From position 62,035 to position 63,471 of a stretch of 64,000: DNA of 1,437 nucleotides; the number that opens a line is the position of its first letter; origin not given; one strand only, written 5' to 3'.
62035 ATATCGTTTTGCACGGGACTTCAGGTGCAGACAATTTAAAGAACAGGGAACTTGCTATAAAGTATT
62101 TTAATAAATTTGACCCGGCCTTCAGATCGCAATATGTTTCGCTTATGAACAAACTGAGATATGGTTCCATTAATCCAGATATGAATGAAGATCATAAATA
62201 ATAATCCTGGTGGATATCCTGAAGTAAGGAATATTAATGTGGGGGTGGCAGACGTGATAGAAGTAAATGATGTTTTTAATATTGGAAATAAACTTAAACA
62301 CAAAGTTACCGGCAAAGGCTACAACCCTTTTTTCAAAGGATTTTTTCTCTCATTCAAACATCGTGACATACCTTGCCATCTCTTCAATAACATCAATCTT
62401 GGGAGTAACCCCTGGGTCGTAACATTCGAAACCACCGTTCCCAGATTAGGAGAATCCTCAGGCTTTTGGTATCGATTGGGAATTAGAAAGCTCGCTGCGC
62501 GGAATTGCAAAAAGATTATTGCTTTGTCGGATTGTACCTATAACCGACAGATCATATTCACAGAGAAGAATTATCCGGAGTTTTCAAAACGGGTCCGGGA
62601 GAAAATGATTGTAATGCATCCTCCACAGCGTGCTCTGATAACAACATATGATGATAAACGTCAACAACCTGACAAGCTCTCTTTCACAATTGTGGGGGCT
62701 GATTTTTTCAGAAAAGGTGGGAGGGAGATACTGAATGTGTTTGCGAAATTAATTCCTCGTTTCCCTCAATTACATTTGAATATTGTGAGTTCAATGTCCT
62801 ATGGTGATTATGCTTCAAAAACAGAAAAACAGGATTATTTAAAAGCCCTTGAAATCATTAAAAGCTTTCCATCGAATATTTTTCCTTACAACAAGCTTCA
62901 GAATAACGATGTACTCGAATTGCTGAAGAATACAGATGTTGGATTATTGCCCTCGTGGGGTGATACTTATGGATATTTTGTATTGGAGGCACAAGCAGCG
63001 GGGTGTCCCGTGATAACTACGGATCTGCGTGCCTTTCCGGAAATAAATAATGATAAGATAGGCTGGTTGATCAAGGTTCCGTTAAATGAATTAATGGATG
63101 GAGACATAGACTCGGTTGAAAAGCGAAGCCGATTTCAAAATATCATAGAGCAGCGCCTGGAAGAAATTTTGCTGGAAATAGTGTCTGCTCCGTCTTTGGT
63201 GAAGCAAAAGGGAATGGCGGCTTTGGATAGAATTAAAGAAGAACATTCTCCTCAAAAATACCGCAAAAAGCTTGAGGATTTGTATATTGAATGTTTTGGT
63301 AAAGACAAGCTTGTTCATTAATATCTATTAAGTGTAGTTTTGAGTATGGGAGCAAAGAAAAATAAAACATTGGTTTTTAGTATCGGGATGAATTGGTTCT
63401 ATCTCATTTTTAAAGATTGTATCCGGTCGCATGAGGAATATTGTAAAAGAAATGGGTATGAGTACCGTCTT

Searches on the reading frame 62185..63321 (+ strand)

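Call 28: search_protein_families(library=pfam, proteins=[window:62185-63321:+], max_evalue=0.001)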
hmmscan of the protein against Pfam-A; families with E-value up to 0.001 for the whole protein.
window:62185-63321:+ (378 aa): 2 families
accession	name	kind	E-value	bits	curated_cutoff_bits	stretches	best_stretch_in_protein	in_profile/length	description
PF00534.26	Glycos_transf_1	-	1.7e-14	54.2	26.4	1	162-319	13-163/172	Glycosyl transferases group 1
PF13692.12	Glyco_trans_1_4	-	2.7e-11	44.4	27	1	176-297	14-125/142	Glycosyl transferases group 1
